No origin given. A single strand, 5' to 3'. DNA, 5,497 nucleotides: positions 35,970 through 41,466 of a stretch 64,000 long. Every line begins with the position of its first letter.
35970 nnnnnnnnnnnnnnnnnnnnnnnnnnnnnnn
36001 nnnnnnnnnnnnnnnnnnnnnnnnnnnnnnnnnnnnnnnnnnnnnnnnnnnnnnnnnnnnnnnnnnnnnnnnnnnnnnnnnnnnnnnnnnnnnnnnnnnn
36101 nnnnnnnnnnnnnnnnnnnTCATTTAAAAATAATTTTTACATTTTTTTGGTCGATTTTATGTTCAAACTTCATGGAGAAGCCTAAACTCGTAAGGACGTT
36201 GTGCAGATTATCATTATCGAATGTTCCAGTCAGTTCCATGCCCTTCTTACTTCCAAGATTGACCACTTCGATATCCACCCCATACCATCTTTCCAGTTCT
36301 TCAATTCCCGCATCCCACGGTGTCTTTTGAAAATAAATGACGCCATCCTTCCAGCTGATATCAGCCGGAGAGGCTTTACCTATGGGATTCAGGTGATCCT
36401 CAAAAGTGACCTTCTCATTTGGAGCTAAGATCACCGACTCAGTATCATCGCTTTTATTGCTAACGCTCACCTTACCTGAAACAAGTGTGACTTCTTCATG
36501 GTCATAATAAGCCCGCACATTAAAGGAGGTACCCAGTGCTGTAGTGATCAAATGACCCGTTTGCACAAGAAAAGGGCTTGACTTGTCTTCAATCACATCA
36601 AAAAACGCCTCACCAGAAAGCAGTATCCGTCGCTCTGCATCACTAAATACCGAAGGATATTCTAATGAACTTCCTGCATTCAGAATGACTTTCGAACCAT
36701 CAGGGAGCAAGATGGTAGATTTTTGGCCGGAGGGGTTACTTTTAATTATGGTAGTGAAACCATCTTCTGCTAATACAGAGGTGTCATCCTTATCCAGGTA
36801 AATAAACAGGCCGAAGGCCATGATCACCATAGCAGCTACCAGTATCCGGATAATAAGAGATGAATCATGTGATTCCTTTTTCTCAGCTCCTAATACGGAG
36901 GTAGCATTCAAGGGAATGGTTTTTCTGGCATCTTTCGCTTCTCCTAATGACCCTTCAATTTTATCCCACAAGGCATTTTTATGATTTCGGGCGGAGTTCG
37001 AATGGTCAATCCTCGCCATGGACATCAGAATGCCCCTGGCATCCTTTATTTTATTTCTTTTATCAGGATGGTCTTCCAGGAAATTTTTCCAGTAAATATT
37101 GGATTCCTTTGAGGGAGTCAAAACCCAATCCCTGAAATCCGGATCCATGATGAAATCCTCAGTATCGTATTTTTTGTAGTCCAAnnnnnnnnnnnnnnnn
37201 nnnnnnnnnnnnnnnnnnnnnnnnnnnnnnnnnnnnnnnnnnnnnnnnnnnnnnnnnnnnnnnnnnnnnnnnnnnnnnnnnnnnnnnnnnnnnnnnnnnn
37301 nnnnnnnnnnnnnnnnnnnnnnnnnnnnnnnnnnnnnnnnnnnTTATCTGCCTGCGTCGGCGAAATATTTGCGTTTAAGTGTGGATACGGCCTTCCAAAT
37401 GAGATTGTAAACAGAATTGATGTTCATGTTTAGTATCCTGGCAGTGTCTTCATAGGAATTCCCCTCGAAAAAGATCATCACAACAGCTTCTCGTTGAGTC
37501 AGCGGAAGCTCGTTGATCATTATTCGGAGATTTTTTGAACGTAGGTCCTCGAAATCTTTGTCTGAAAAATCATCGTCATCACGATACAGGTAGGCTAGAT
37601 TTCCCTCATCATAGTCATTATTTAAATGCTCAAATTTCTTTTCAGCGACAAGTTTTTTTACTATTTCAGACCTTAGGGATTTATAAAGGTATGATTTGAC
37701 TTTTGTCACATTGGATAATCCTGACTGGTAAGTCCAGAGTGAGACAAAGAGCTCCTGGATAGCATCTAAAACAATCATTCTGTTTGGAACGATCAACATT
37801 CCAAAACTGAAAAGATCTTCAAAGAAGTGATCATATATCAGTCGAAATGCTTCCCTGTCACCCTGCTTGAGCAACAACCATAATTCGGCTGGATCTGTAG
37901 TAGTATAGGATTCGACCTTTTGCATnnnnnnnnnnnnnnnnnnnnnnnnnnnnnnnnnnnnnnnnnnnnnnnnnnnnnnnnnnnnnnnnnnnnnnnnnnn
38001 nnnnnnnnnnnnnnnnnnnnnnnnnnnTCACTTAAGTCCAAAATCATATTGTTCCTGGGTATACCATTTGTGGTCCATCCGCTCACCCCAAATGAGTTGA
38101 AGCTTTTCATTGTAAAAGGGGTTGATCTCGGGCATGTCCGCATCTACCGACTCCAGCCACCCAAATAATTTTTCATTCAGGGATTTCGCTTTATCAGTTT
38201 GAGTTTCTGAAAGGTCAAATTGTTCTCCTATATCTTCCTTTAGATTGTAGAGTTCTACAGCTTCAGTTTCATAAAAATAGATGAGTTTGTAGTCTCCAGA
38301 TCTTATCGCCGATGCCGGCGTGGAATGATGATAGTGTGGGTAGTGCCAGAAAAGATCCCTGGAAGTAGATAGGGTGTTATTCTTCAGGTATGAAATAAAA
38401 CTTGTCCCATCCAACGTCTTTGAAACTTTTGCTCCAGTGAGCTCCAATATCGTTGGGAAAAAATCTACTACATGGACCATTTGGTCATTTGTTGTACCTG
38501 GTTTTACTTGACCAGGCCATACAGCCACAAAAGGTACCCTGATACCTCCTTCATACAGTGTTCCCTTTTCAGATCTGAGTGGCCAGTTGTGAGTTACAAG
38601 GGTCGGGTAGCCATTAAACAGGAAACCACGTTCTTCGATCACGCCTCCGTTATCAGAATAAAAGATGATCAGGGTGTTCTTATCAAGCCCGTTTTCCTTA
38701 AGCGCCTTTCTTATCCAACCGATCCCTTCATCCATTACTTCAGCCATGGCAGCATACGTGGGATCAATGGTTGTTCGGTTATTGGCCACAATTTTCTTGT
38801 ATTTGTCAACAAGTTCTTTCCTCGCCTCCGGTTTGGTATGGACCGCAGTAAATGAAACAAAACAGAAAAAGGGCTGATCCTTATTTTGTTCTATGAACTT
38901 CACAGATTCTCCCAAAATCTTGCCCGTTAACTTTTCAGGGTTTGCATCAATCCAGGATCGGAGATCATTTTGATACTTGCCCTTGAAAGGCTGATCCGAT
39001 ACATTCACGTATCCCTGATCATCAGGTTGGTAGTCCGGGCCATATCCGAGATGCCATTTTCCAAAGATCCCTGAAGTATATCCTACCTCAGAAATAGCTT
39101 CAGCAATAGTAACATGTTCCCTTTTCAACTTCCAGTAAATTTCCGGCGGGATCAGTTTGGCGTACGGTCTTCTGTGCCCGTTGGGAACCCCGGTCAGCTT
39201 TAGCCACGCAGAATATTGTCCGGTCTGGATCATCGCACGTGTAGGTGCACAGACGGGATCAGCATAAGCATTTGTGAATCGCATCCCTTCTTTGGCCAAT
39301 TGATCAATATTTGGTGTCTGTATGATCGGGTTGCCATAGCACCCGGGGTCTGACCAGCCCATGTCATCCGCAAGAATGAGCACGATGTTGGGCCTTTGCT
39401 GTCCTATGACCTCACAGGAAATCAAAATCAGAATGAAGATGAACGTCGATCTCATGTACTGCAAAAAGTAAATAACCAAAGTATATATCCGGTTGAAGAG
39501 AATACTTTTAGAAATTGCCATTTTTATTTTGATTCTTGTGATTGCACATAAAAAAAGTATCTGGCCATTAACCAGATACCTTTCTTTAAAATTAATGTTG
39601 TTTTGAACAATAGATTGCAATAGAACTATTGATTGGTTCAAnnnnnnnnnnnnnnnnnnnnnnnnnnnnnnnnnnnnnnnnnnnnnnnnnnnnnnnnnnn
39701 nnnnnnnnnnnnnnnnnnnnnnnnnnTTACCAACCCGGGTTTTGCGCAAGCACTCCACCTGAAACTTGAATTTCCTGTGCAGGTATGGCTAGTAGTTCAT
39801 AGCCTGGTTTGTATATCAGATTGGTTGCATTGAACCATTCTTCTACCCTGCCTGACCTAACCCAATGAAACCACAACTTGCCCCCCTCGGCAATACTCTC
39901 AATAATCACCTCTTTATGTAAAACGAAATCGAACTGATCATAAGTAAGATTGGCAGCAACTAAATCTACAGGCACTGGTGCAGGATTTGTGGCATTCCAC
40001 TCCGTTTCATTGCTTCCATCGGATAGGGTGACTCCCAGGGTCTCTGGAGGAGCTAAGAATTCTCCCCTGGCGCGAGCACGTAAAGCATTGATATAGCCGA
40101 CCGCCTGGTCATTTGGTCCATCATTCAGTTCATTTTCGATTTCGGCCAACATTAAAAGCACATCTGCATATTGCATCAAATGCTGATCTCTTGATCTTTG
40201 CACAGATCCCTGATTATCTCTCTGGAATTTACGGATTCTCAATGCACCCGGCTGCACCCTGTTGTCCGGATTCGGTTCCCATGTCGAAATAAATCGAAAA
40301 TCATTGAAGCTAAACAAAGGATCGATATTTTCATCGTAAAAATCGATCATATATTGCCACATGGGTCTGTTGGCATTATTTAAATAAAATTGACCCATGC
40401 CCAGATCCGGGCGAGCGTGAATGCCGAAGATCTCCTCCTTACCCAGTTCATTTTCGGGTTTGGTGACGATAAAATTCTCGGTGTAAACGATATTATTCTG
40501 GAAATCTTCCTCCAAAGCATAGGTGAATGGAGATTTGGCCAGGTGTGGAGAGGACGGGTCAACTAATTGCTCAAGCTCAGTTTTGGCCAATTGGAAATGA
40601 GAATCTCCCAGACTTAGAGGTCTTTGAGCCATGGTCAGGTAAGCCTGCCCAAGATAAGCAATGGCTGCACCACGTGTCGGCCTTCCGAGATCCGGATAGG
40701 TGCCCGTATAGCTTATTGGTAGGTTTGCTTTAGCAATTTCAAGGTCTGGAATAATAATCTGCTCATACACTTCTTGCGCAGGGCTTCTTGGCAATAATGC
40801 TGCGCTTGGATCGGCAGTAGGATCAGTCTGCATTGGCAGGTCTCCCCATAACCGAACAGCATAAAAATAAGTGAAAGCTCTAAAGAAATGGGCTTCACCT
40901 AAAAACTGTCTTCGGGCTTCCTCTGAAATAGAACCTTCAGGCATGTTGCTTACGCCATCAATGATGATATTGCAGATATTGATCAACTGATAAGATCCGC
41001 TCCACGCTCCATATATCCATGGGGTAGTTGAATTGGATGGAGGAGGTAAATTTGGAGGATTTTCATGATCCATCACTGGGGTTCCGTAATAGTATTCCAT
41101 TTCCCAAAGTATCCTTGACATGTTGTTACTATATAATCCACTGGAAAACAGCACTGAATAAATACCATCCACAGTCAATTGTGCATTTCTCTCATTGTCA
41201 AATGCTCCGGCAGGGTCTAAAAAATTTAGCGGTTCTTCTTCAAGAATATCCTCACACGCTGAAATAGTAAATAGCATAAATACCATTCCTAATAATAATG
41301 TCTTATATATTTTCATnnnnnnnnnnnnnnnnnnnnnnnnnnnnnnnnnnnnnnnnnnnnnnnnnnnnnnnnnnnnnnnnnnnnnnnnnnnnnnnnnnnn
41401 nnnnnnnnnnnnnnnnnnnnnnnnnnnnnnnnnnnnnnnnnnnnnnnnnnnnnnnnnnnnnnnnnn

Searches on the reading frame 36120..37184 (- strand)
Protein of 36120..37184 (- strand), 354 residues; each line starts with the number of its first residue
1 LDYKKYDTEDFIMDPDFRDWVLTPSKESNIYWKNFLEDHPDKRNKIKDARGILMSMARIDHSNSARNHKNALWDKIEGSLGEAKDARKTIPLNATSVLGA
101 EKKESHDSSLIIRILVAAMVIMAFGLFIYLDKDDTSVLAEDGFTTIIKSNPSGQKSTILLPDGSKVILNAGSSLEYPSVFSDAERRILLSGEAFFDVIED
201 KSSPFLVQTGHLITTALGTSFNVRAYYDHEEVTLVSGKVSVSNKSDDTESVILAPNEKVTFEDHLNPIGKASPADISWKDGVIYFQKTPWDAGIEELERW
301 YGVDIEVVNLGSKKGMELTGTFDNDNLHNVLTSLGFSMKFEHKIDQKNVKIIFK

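Call 17: search_protein_families(library=pfam, proteins=[window:36120-37184:-], max_evalue=0.0001)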
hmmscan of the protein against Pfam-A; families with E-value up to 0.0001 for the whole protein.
window:36120-37184:- (354 aa): 2 families
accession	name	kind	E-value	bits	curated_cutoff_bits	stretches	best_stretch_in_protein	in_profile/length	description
PF04773.18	FecR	-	2.1e-16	60.5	24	1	152-239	7-96/97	FecR protein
PF16344.10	FecR_C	-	3.5e-12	46.6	24.4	1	283-351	2-70/70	FecR, C-terminal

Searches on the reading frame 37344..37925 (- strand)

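Call 17: search_protein_families(library=pfam, proteins=[window:37344-37925:-], max_evalue=0.0001)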
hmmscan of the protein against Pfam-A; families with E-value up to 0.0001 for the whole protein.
window:37344-37925:- (193 aa): 1 family
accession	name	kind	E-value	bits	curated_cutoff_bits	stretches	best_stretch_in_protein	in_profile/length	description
PF08281.18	Sigma70_r4_2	-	1.1e-11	44.6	25.7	1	136-179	7-50/54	Sigma-70, region 4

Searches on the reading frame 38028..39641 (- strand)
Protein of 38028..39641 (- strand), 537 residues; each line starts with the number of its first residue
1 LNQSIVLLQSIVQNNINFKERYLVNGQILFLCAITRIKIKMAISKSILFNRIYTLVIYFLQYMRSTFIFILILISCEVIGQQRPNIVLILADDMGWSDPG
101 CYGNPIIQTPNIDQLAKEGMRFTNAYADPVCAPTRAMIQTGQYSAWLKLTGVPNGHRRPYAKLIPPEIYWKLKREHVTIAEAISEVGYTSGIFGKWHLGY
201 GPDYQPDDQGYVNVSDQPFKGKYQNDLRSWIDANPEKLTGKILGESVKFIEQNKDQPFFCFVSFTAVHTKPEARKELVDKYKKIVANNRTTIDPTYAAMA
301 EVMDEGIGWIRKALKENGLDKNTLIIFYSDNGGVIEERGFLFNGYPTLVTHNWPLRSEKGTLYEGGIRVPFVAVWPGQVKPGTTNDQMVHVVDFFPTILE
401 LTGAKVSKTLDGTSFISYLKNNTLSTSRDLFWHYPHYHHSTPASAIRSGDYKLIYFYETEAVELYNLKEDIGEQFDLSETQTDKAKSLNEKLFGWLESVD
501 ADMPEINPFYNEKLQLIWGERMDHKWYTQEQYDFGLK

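Call 17: search_protein_families(library=pfam, proteins=[window:38028-39641:-], max_evalue=0.0001)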
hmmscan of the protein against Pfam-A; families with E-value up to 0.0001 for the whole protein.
window:38028-39641:- (537 aa): 3 families
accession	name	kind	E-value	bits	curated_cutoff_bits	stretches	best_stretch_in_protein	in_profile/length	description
PF00884.28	Sulfatase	-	6.4e-61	206.7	25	1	84-404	1-301/301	Sulfatase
PF16347.10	SGSH_C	-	2.6e-24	86.6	29.3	1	359-482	8-136/154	N-sulphoglucosamine sulphohydrolase, C-terminal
PF01663.27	Phosphodiest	-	8.8e-05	22.7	23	0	108-421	19-296/342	Type I phosphodiesterase / nucleotide pyrophosphatase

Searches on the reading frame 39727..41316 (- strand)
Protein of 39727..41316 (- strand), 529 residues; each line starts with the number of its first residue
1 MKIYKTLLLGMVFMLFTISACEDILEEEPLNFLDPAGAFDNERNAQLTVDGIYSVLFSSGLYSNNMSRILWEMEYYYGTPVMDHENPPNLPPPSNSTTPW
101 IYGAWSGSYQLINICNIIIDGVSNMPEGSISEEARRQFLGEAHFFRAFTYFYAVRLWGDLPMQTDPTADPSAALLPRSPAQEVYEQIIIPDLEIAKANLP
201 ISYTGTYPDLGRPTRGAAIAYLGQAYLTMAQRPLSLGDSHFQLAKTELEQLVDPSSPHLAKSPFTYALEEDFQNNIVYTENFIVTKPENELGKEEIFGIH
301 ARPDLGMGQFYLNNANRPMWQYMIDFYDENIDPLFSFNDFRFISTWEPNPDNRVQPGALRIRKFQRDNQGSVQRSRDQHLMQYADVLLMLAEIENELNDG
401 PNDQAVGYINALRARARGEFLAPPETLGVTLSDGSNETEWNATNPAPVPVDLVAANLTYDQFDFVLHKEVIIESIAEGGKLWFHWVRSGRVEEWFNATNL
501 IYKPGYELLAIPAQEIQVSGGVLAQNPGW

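Call 17: search_protein_families(library=pfam, proteins=[window:39727-41316:-], max_evalue=0.0001)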
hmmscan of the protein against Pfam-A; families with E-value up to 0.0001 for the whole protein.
window:39727-41316:- (529 aa): 2 families
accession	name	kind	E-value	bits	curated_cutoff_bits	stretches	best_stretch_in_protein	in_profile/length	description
PF14322.12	SusD-like_3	-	1.6e-19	71.3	27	1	103-227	76-191/191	Starch-binding associating with outer membrane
PF07980.17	SusD_RagB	-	2.7e-13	50.7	23.1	1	348-529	122-297/297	SusD family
